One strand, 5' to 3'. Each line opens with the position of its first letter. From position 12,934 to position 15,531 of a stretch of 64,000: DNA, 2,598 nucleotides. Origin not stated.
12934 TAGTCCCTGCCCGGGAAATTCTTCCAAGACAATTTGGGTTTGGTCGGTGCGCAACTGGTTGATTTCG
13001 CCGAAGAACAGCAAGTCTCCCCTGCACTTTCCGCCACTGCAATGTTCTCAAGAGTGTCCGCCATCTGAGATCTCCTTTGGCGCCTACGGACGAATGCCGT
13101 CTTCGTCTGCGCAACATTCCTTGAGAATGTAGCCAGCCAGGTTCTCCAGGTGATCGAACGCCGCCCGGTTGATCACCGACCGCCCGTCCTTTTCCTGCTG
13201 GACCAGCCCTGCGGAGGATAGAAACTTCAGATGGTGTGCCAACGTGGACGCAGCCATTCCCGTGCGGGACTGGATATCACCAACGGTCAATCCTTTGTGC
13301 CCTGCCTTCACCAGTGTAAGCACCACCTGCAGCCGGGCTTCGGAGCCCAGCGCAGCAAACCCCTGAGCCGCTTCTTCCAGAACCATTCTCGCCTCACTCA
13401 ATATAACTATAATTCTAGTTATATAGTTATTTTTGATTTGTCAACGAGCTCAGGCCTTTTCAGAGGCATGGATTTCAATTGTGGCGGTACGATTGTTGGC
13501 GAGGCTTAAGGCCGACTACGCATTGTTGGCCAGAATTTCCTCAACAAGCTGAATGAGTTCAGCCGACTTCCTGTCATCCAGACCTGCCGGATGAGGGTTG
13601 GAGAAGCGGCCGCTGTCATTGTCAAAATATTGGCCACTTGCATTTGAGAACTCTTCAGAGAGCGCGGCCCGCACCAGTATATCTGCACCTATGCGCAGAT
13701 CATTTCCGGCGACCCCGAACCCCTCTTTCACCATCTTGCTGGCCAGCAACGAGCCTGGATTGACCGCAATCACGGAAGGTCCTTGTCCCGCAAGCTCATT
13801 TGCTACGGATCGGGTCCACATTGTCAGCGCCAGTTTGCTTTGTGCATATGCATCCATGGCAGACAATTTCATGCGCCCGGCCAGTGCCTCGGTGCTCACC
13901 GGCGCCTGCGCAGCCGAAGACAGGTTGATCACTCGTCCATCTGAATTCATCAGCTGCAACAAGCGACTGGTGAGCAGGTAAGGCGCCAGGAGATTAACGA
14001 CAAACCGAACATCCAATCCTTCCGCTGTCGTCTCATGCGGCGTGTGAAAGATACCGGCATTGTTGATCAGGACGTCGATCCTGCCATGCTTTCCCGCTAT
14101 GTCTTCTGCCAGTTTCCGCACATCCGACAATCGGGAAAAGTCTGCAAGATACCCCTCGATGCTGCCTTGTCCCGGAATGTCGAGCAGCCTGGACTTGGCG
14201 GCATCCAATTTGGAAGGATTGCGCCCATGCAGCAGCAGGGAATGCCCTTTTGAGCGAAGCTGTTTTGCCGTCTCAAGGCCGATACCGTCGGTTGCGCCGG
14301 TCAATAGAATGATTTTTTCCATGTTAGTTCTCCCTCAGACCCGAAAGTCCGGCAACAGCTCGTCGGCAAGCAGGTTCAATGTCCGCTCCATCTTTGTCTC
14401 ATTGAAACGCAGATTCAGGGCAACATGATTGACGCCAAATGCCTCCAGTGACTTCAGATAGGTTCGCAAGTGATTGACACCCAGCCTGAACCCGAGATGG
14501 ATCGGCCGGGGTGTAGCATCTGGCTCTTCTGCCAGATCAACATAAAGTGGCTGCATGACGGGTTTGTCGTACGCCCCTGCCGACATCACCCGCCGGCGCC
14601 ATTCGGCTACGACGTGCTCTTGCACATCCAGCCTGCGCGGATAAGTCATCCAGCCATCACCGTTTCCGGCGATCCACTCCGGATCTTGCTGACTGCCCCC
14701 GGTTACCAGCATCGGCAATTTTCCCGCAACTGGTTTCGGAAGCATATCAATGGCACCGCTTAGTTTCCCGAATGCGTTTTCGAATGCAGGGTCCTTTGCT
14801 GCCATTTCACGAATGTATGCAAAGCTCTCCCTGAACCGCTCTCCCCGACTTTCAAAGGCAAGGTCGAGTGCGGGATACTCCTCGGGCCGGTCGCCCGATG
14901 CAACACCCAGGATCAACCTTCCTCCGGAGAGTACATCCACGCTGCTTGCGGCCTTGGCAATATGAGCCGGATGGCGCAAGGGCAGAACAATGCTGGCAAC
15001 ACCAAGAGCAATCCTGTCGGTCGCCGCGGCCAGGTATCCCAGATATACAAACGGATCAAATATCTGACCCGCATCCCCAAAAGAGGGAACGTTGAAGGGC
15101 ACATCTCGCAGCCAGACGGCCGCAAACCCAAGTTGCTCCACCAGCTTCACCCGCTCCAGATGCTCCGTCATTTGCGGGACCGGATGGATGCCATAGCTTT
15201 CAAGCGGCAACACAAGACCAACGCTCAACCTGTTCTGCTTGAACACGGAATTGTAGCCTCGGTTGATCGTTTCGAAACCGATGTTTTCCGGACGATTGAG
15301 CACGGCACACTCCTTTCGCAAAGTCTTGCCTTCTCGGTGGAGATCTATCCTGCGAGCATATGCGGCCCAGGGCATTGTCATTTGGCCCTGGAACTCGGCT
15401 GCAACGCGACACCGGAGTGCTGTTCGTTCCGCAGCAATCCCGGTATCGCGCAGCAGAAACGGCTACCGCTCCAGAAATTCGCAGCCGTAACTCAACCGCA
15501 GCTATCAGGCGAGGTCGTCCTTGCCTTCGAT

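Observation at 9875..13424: ArsR(CC)-ArsP-transglutaminase-sarcosine-oxidase-like operon: possible undescribed organoarsenical pathway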

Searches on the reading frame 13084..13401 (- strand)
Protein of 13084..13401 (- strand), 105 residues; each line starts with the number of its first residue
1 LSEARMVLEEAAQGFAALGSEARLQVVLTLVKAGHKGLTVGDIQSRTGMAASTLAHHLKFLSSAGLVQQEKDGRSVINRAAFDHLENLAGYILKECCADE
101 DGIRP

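Call 3: search_protein_families(library=pfam, proteins=[window:13084-13401:-], max_evalue=0.01)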
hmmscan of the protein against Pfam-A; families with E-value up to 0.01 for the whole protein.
window:13084-13401:- (105 aa): 9 families
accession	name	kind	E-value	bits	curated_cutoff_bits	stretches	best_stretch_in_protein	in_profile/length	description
PF12840.13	HTH_20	-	2.5e-08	34.2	27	1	18-68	1-49/51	Helix-turn-helix domain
PF01022.26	HTH_5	-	5.7e-08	33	22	1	21-68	2-46/47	Bacterial regulatory protein, arsR family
PF09339.16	HTH_IclR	-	1.9e-06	28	22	1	27-70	8-51/52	IclR helix-turn-helix domain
PF24038.1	DUF7347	-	2.3e-05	25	27.6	1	12-73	2-63/77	Domain of unknown function (DUF7347)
PF12802.13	MarR_2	-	9.6e-05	22.9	27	1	27-74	11-60/61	MarR family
PF14394.12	DUF4423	-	0.00015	22.1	30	1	15-83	15-82/165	Domain of unknown function (DUF4423)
PF05158.18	RNA_pol_Rpc34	-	0.00029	20.8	28.4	1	18-71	82-134/332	RNA polymerase Rpc34 subunit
PF13412.12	HTH_24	-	0.00085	19.3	21.9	1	36-68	16-48/48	Winged helix-turn-helix DNA-binding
PF04182.18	B-block_TFIIIC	-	0.004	17.6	22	1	25-70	6-51/73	B-block binding subunit of TFIIIC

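Call 4: search_protein_families(library=ncbifam, proteins=[window:13084-13401:-], max_evalue=0.01)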
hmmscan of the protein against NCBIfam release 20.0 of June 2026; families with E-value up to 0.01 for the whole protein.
window:13084-13401:- (105 aa): 14 families
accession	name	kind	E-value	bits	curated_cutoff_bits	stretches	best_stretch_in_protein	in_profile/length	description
NF033788.1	HTH_metalloreg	subfamily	1.6e-18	66.3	55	1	12-88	2-76/77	metalloregulator ArsR/SmtB family transcription factor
NF041413.1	ArsR_Rv2640c_fam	equivalog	3.7e-13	49.9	155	1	12-97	33-118/118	Rv2640c family ArsR-like transcriptional regulator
NF033789.1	repress_SdpR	subfamily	3.3e-10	39.7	100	1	15-88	2-72/79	autorepressor SdpR family transcription factor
NF007528.0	PRK10141.1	subfamily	4e-06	26.7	97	1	11-95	6-87/117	metalloregulator ArsR/SmtB family transcription factor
NF040642.1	sulf_sens_BigR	equivalog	7.8e-06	25.9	155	1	9-91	8-87/95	sulfite-sensing transcriptional repressor BigR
NF053755.1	MsvR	equivalog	0.0001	22.1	220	1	13-72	5-61/236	transcriptional factor MsvR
NF045707.1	Dbac_1936_reg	equivalog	0.00015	21.7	115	1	11-77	7-70/99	ArsR/SmtB-type metalloregulator TsoR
NF040939.2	trans_reg_lrs14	equivalog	0.00047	20.2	90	1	20-82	20-81/103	Lrs14 family HTH-type transcriptional regulator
TIGR01884.1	cas_HTH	subfamily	0.00066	19.1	60.2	1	15-72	136-193/202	CRISPR-associated CARF protein Csa3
NF053606.1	Sta1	subfamily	0.0027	17.8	80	1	22-82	21-79/100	Sta1 family transcriptional regulator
NF045644.1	TransRegBhcR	equivalog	0.0042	16.4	350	1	26-73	30-76/267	HTH-type transcriptional regulator BhcR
NF047906.1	CdPbTransRegCmtR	equivalog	0.0083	16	150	1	17-87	17-84/104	Cd(II)/Pb(II)-sensing metalloregulatory transcriptional regulator CmtR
TIGR02944.1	suf_reg_Xantho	equivalog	0.0094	16.3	110.65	0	25-71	13-59/130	SUF system Fe-S cluster assembly regulator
NF006811.0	PRK09333.1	equivalog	0.0099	15.4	156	0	51-100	95-143/150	30S ribosomal protein S19e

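Call 11: search_solved_structures(query=window:13084-13401:-, max_evalue=0.001, show_alignments=3)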
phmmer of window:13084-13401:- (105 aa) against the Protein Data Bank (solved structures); distinct sequences matched with E-value up to 0.001: 20.
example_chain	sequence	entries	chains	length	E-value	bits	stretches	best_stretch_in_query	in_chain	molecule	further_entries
6j05_A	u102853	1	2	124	8.5e-10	42.1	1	15-98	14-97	Transcriptional regulator ArsR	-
6j0e_A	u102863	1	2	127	6.8e-07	32.8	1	10-81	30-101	Arsenic responsive repressor ArsR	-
9t6t_A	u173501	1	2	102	7.3e-07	32.7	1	9-77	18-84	Lmo1102 protein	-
9t6r_A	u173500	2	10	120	9.8e-07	32.3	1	9-78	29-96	Lmo1102 protein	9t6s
7p6f_AAA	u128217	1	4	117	3.2e-06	30.7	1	6-101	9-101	Transcriptional regulator SrnR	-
7txm_A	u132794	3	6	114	2.5e-05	27.8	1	16-91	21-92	Transcriptional regulator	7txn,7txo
1r22_A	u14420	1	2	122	3.9e-05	27.2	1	6-85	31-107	Transcriptional repressor smtB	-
2lkp_A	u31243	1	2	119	6e-05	26.6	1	10-88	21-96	HTH-type transcriptional regulator NmtR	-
8qkf_A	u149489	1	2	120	6.7e-05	26.4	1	4-89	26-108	ArsR family transcriptional regulator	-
1r1t_A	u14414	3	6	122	6.7e-05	26.4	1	6-85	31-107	Transcriptional repressor smtB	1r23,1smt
4k2e_A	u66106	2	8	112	0.0001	25.9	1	15-79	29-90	Transcriptional activator HlyU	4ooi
2oqg_A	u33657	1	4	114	0.00011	25.7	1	10-88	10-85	Possible transcriptional regulator, ArsR family protein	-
4ggg_A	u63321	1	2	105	0.00012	25.7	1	7-84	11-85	Repressor protein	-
3cuo_A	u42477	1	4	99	0.00016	25.3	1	7-78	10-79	Uncharacterized HTH-type transcriptional regulator ygaV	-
1r1u_A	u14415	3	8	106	0.00016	25.2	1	7-84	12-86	repressor protein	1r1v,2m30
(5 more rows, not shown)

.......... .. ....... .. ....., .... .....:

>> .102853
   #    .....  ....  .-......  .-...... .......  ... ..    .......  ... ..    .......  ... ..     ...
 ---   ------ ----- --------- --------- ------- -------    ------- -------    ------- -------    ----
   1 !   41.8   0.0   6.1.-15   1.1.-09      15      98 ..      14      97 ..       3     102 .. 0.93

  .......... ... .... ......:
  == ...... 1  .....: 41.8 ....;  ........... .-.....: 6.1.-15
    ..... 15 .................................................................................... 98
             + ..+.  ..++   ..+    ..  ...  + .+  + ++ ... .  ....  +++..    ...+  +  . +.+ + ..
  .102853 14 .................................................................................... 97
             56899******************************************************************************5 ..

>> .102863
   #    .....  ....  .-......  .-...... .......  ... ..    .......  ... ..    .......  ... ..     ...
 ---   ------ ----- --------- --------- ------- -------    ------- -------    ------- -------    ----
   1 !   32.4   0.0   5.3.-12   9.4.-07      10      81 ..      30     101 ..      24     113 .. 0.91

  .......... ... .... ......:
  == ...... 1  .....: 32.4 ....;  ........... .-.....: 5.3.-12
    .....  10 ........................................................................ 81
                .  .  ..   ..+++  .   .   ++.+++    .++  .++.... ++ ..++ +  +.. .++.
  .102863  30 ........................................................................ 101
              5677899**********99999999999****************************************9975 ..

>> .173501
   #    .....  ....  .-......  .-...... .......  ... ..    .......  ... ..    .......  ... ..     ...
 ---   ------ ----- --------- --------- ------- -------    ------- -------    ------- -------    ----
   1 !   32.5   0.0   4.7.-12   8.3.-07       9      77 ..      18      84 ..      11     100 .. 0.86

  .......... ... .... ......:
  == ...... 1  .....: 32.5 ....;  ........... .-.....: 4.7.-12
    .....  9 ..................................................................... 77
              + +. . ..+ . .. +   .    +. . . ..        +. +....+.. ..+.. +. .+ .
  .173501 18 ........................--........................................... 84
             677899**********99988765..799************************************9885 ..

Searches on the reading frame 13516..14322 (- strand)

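Call 3: search_protein_families(library=pfam, proteins=[window:13516-14322:-], max_evalue=0.01)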
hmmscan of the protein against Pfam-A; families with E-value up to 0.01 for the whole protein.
window:13516-14322:- (268 aa): 4 families
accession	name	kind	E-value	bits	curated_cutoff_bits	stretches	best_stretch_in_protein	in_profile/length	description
PF00106.31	adh_short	-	1e-34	120.1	26.6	1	3-199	1-188/195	short chain dehydrogenase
PF13561.12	adh_short_C2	-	3e-24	86.4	27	1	9-192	1-176/236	Enoyl-(Acyl carrier protein) reductase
PF01370.27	Epimerase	-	1.2e-06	28.5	20.9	1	5-176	1-159/240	NAD dependent epimerase/dehydratase family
PF08659.16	KR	-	2.5e-06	28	22.6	1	5-139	3-139/180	KR domain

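Call 4: search_protein_families(library=ncbifam, proteins=[window:13516-14322:-], max_evalue=0.01)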
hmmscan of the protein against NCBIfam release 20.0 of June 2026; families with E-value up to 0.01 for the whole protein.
window:13516-14322:- (268 aa): 214 families (the best 25 are shown)
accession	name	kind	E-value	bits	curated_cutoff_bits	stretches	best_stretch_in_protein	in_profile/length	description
NF004846.0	PRK06197.1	subfamily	1.9e-34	119.3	268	1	3-189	17-210/306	oxidoreductase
NF005559.1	PRK07231.1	subfamily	3.4e-27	95.5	215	1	2-203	4-196/249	glucose 1-dehydrogenase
NF004845.0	PRK06196.1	subfamily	2.3e-25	89.6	414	1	3-194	30-219/320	oxidoreductase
NF004513.0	PRK05854.1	subfamily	2.9e-25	89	282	1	3-175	16-192/314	SDR family oxidoreductase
NF004825.0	PRK06181.1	equivalog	3e-25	89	215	1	2-209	6-204/268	SDR family oxidoreductase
NF005067.0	PRK06484.1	equivalog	1.8e-24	86.2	713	1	2-200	9-198/524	short chain dehydrogenase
NF005672.0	PRK07454.1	equivalog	4.9e-24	84.8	234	1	3-192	7-188/241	SDR family oxidoreductase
NF009466.0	PRK12826.1-2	subfamily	1.2e-23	83.9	222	1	1-199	2-193/248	3-oxoacyl-ACP reductase FabG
NF005075.0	PRK06500.1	equivalog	1.3e-22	80.4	336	1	2-204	6-195/249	SDR family oxidoreductase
NF006070.0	PRK08213.1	subfamily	2.7e-22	79.5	279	1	3-209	13-215/259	gluconate 5-dehydrogenase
NF052558.1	MBtsdlDhBudC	equivalog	4.1e-22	79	270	1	2-200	3-189/250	meso-2,3-butanediol dehydrogenase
NF004778.0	PRK06124.1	equivalog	1.1e-21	77.4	303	1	3-193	12-194/256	SDR family oxidoreductase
NF006565.0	PRK09072.1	equivalog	2.1e-21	76.7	238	1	2-189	5-181/265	SDR family oxidoreductase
NF004791.0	PRK06138.1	equivalog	2.6e-21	76.1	312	1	2-220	5-213/252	SDR family oxidoreductase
NF006598.0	PRK09135.1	equivalog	3.3e-21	76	288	1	2-193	6-189/249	pteridine reductase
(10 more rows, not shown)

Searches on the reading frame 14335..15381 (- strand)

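Call 3: search_protein_families(library=pfam, proteins=[window:14335-15381:-], max_evalue=0.01)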
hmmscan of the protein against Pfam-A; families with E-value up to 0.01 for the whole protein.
window:14335-15381:- (348 aa): 1 family
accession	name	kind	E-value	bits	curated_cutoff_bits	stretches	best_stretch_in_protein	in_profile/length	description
PF00296.26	Bac_luciferase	-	1.5e-38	133.3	27.9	1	68-289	17-236/314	Luciferase-like monooxygenase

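Call 4: search_protein_families(library=ncbifam, proteins=[window:14335-15381:-], max_evalue=0.01)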
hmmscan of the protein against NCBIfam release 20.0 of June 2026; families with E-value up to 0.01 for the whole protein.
window:14335-15381:- (348 aa): 32 families (the best 25 are shown)
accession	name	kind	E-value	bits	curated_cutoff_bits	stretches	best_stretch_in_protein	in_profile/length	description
TIGR03571.1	lucif_BA3436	subfamily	2.5e-120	401.3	303.9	1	42-346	1-304/304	TIGR03571 family LLM class oxidoreductase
TIGR03619.1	F420_Rv2161c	subfamily_domain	2.2e-42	145.4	166.9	1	79-321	5-244/247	TIGR03619 family F420-dependent LLM class oxidoreductase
TIGR03560.1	F420_Rv1855c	subfamily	7.9e-25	88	231.4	1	69-270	10-217/227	TIGR03560 family F420-dependent LLM class oxidoreductase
TIGR04027.1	LLM_KPN_01858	hypoth_equivalog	4.6e-21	75.1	412.9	1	75-197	23-141/326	putative FMN-dependent luciferase-like monooxygenase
TIGR04020.1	seco_metab_LLM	subfamily_domain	1.2e-19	70.6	244.45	1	76-233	23-176/341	MupA/Atu3671 family FMN-dependent luciferase-like monooxygenase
TIGR03621.1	F420_MSMEG_2516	subfamily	1.8e-16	60.1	213.15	1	72-229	14-158/295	TIGR03621 family F420-dependent LLM class oxidoreductase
NF002619.0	PRK02271.1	equivalog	5.5e-13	48.9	276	1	65-232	5-162/329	5,10-methylenetetrahydromethanopterin reductase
TIGR04465.1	ArgArg_F420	equivalog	2.1e-12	46.8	470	1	72-268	60-255/364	F420-dependent hydroxymycolic acid dehydrogenase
TIGR03856.1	F420_MSMEG_2906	subfamily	2.4e-12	46.9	243.7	1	69-246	13-176/249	LLM class F420-dependent oxidoreductase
TIGR03555.1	F420_mer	equivalog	3.8e-12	46.2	348.7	1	64-226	2-155/325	5,10-methylenetetrahydromethanopterin reductase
TIGR03564.1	F420_MSMEG_4879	subfamily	8.7e-12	45.2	234.25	1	77-293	4-210/265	TIGR03564 family F420-dependent LLM class oxidoreductase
TIGR03559.1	F420_Rv3520c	subfamily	9.1e-12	44.7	335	1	71-197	12-127/325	LLM class F420-dependent oxidoreductase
TIGR04021.1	LLM_DMSO2_sfnG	equivalog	5.9e-11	42.3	382.95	1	78-244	34-199/350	dimethylsulfone monooxygenase SfnG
TIGR03854.1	F420_MSMEG_3544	hypoth_equivalog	1.3e-10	41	295.6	1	106-246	39-179/290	TIGR03854 family LLM class F420-dependent oxidoreductase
TIGR03557.1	F420_G6P_family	subfamily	1e-09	38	210.4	1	73-295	14-228/316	TIGR03557 family F420-dependent LLM class oxidoreductase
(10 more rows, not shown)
